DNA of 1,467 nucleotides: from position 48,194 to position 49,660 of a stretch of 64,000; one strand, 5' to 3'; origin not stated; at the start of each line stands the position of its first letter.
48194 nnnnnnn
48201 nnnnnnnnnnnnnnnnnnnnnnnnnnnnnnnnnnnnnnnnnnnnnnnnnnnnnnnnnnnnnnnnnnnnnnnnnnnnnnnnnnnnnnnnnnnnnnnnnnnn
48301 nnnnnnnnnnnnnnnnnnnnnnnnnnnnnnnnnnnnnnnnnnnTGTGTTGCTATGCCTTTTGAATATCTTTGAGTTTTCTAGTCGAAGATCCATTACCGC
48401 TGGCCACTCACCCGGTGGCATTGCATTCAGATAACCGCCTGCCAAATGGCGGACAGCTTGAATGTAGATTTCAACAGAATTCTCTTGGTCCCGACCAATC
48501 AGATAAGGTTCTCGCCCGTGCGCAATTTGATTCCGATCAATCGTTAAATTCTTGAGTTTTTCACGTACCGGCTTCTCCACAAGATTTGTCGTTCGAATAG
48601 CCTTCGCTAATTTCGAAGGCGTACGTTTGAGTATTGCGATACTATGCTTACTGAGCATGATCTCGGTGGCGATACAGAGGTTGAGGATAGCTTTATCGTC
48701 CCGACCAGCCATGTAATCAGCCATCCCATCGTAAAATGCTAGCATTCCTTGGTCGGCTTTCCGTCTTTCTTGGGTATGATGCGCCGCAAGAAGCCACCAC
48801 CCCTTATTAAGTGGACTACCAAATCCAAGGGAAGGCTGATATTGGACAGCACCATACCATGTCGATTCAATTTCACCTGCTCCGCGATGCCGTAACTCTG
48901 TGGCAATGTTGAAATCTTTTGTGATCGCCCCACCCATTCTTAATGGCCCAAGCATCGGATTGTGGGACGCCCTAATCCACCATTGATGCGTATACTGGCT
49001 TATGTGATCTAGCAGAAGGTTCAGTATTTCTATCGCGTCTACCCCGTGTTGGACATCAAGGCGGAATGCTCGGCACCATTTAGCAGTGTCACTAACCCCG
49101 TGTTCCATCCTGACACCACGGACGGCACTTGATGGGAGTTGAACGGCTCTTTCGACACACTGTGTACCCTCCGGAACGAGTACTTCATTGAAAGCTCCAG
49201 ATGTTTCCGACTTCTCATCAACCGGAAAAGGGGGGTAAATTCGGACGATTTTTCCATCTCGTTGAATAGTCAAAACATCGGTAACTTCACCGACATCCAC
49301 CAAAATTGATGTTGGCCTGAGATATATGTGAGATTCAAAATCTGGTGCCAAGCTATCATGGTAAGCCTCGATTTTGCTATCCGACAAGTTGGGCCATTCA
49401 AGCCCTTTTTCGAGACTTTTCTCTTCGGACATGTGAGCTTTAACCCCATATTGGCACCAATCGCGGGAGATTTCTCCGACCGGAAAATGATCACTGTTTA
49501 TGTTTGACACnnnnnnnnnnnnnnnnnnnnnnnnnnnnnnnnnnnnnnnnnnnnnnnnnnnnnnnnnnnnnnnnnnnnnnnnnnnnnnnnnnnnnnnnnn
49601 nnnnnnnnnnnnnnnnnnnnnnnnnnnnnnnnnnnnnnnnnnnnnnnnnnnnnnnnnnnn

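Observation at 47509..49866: Minimal tRNA-Met-bounded genomic island carrying only a HEPN-like gene pair and no integrase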

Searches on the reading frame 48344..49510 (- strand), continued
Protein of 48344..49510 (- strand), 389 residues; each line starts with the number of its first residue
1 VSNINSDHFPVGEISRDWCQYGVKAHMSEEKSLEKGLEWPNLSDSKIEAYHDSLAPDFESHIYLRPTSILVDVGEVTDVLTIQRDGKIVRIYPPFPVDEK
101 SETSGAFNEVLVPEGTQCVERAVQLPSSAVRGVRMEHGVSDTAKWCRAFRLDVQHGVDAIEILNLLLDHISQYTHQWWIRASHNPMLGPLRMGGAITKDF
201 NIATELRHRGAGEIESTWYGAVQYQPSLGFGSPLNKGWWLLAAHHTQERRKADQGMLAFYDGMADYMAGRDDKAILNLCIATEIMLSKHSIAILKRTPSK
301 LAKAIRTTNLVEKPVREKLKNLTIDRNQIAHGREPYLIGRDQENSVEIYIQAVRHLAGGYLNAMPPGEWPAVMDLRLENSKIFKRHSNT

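Call 63: find_encoding_contigs(protein=P0025, flank=8000, max_places=1)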
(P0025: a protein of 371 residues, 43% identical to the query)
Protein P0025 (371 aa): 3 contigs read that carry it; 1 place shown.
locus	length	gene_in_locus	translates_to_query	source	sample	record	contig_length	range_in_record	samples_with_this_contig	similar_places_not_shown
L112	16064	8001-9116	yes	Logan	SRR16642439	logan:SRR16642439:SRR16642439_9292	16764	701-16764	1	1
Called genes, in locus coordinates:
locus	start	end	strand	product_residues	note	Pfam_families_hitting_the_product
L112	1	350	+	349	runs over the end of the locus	?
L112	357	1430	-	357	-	PF00724:Oxidored_FMN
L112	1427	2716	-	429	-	PF03929:PepSY_TM (faint)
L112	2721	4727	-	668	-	PF07715:Plug, PF00593:TonB_dep_Rec_b-barrel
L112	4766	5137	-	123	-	PF11162:DUF2946 (weak)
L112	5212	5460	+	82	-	PF19883:DUF6356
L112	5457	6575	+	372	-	PF07992:Pyr_redox_2 (faint), PF13454:NAD_binding_9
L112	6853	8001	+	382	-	PF28530:DUF8426, PF04313:HSDR_N (faint)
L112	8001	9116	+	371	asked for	-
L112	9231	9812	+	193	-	-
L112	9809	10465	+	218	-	-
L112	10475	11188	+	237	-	-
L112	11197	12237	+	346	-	-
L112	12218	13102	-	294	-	PF14022:DUF4238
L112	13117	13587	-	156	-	-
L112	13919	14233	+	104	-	-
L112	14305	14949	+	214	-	PF04326:SLFN_AlbA_2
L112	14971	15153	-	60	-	-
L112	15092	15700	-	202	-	-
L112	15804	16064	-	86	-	?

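Call 64: find_encoding_contigs(protein=P0012, flank=8000, max_places=1)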
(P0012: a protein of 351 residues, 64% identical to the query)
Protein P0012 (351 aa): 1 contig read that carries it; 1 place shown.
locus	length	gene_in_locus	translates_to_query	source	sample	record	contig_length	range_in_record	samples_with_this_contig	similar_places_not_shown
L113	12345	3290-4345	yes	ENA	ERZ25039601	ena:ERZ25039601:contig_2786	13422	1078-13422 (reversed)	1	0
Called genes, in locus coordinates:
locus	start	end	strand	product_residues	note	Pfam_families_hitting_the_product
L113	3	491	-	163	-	?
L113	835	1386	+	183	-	PF01327:Pep_deformylase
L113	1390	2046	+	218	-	PF08511:COQ9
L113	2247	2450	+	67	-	-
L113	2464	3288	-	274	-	PF13340:DUF4096, PF01609:DDE_Tnp_1, PF13586:DDE_Tnp_1_2 (weak)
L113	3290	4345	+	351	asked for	-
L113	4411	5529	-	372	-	PF22660:RS_preATP-grasp-like, PF02222:ATP-grasp, PF17769:PurK_C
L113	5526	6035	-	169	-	PF00731:AIRC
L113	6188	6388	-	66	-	PF04325:DUF465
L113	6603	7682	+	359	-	PF00365:PFK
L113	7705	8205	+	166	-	PF09523:DUF2390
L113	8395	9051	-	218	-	PF02441:Flavoprotein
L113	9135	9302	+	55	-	PF04325:DUF465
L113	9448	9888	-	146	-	PF00293:NUDIX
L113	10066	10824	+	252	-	PF02633:Creatininase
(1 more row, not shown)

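Call 65: find_encoding_contigs(protein=P0022, flank=8000, max_places=1)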
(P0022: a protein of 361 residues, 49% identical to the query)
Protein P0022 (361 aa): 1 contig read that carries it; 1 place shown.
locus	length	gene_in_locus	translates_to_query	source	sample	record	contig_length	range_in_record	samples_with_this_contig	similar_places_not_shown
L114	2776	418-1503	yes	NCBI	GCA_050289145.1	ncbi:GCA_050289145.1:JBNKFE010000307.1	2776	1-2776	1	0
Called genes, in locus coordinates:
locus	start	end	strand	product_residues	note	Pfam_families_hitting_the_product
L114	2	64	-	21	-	?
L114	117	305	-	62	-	PF01402:RHH_1 (weak)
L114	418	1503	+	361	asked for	-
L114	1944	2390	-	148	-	PF13730:HTH_36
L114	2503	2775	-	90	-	?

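Call 67: search_protein_families(library=pfam, proteins=[P0113, P0114, P0115, P0116, P0121, P0122, P0133, P0138, P0139, P0143], max_evalue=0.1)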
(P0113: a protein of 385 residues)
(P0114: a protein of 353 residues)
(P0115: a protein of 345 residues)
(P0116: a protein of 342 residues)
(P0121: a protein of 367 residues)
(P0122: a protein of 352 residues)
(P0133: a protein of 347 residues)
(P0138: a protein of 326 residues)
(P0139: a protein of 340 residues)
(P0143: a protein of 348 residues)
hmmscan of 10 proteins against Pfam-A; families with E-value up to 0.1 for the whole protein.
P0113 (385 aa): 1 family
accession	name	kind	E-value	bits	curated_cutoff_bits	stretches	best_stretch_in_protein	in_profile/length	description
PF18735.6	HEPN_RiboL-PSP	-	0.04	14.2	28.4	1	276-329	114-165/191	RiboL-PSP-HEPN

P0114 (353 aa): 0 families

P0115 (345 aa): 3 families
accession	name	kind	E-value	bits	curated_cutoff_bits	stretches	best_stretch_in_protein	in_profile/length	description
PF18735.6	HEPN_RiboL-PSP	-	0.00011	22.6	28.4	1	278-339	128-182/191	RiboL-PSP-HEPN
PF18737.6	HEPN_MAE_28990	-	0.018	15.7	26.8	1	274-337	135-190/211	MAE_28990/MAE_18760-like HEPN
PF18739.6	HEPN_Apea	-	0.053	14.4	24.4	1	277-327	56-110/136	Apea-like HEPN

P0116 (342 aa): 1 family
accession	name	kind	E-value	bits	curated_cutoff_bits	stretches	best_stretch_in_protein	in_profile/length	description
PF18735.6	HEPN_RiboL-PSP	-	0.088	13.1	28.4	0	283-333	143-186/191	RiboL-PSP-HEPN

P0121 (367 aa): 0 families

P0122 (352 aa): 0 families

P0133 (347 aa): 0 families

P0138 (326 aa): 0 families

P0139 (340 aa): 0 families

P0143 (348 aa): 0 families

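Call 68: search_protein_families(library=pfam, proteins=[L004:418-1137:+, L001:7990-8622:+, L001:8724-9068:+, L003:7208-7831:+, L003:5968-6912:-], max_evalue=0.1)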
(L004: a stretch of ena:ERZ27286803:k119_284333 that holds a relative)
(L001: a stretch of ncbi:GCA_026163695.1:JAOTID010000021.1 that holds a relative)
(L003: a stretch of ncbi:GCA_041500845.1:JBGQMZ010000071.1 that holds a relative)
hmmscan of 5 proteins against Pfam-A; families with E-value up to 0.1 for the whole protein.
L004:418-1137:+ (239 aa): 0 families

L001:7990-8622:+ (210 aa): 0 families

L001:8724-9068:+ (114 aa): 0 families

L003:7208-7831:+ (207 aa): 0 families

L003:5968-6912:- (314 aa): 3 families
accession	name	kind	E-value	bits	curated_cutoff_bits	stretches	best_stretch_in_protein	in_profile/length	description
PF06259.18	Abhydrolase_8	-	0.0067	16.6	20.5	1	65-131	67-129/178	Alpha/beta hydrolase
PF24322.2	Tle3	-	0.0068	16.4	27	1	93-147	163-217/321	T6SS Tle3 phospholipase effector domain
PF06821.19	Ser_hydrolase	-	0.019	15.3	22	1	95-150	40-92/172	Serine hydrolase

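Call 94: search_dna_similar(query=window:48344-49510:-, collection=plasmids, mode=protein, max_evalue=0.001, max_rows=15)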
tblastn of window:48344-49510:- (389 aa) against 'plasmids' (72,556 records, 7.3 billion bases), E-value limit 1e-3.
No match.

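Call 95: search_dna_similar(query=window:48344-49510:-, collection=phages, mode=protein, max_evalue=0.001, max_rows=15)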
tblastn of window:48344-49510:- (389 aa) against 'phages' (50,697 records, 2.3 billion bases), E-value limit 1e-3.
No match.

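Call 100: fold_search(model_id=the predicted structure, library=pdb)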
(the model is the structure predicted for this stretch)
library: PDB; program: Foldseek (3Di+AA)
matches with E <= 10: 310; with E <= 0.001: 0
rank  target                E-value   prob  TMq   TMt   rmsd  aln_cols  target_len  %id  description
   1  7kc4_B                6.9e-02  0.06  0.12  0.10  21.6       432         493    8  Human WLS in complex with WNT8A (released 2021-01-06)
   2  4z2c_A                8.6e-02  0.06  0.10  0.08  25.3       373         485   12  Quinolone(Moxifloxacin)-DNA cleavage complex of gyrase from S. pneumoniae (released 2016-09-14)
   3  5a60                  9.1e-02  0.12  0.19  0.18  21.7       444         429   10  Crystal structure of full-length E. coli ygiF in complex with tripolyphosphate and two magnesium ions (released 2015-08-05)
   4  7bxo_F                1.0e-01  0.80  0.16  0.40   7.2       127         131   15  Crystal structure of the toxin-antitoxin with AMP-PNP (released 2020-09-30)
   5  4i3h_B                1.0e-01  0.06  0.09  0.05  25.3       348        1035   11  A three-gate structure of topoisomerase IV from Streptococcus pneumoniae (released 2013-08-28)
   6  7bxo_G                1.1e-01  0.77  0.16  0.40   7.6       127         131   14  Crystal structure of the toxin-antitoxin with AMP-PNP (released 2020-09-30)
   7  8y7f_B                1.2e-01  0.63  0.19  0.20   8.6       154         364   16  Crystal structure of CARF domain-truncated Csx1-Crn2 from Marinitoga sp. (released 2024-07-17)
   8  8y7f_A                1.6e-01  0.54  0.20  0.20   8.7       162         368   14  Crystal structure of CARF domain-truncated Csx1-Crn2 from Marinitoga sp. (released 2024-07-17)
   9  6m6w_B                1.7e-01  0.82  0.17  0.42   7.0       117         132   15  Crystal structure the toxin-antitoxin MntA-HpeT mutant-Y104A (released 2020-09-30)
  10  5yep_B                1.9e-01  0.75  0.16  0.40   7.2       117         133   14  Crystal structure of SO_3166-SO_3165 from Shewanella oneidensis (released 2018-03-28)
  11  5tjg_D                1.9e-01  0.02  0.09  0.03  31.6       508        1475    7  Thermus aquaticus delta1.1-sigmaA holoenzyme/downstream-fork promoter complex with an open clamp (released 2017-06-21)
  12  5yep_C                2.1e-01  0.85  0.17  0.42   6.0       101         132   16  Crystal structure of SO_3166-SO_3165 from Shewanella oneidensis (released 2018-03-28)
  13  6m6w_H                2.2e-01  0.97  0.20  0.54   4.1        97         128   13  Crystal structure the toxin-antitoxin MntA-HpeT mutant-Y104A (released 2020-09-30)
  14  6m6u_H                2.2e-01  0.75  0.16  0.40   6.6       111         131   16  Crystal structure the toxin-antitoxin MntA-HpeT mutant-D39ED41E (released 2020-09-30)
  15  1ufb_A                2.4e-01  0.95  0.22  0.58   4.9       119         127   13  Crystal structure of TT1696 from Thermus thermophilus HB8 (released 2003-11-28)
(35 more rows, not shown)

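Call 103: search_protein_families(library=padloc, proteins=[L112:6853-8001:+], max_evalue=0.00001)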
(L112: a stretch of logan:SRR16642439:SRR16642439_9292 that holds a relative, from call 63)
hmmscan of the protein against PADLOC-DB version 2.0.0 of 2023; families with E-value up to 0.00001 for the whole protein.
L112:6853-8001:+ (382 aa): 1 family
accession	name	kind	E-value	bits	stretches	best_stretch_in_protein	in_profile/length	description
PDLC04815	PDC-S02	-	6e-06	23.8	1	8-124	3-118/346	-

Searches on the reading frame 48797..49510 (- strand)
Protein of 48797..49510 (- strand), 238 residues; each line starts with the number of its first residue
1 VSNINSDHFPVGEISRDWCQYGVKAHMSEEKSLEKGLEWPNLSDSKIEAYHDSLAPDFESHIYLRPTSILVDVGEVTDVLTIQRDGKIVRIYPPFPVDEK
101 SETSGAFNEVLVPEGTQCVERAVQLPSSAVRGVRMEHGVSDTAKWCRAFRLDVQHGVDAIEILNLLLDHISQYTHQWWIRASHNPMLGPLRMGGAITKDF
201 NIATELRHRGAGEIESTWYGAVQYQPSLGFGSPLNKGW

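Call 91: predict_structure(alignment_id=A8)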
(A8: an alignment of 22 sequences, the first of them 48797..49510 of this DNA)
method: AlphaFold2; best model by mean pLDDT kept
length: 238 residues; sequences in the alignment: 22
mean_pLDDT: 70.3   pTM: 0.64
mean pLDDT of the five models: 70.3, 70.2, 69.3, 68.6, 66.5
residues with pLDDT >= 90: 48; 70-90: 91; 50-70: 43; < 50: 56
segments of 3 or more residues with pLDDT < 50: 1-11, 99-106, 132-138, 174-187, 226-238
pLDDT, mean of each block of 10 residues (from residue 1): 37 53 77 89 94 93 75 86 92 72 43 78 67 41 75 89 83 48 44 86 88 82 52 37
secondary structure, 60 per line:
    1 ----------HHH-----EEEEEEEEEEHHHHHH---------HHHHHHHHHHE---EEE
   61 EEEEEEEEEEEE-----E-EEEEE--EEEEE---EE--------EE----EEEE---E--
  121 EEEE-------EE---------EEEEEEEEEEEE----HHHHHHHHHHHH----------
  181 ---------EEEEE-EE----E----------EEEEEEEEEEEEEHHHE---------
elements in order: E19-28 H29-34 H44-53 E58-72 E80-84 E87-91 E111-114 E121-124 E143-154 H159-170 E190-194 E213-225
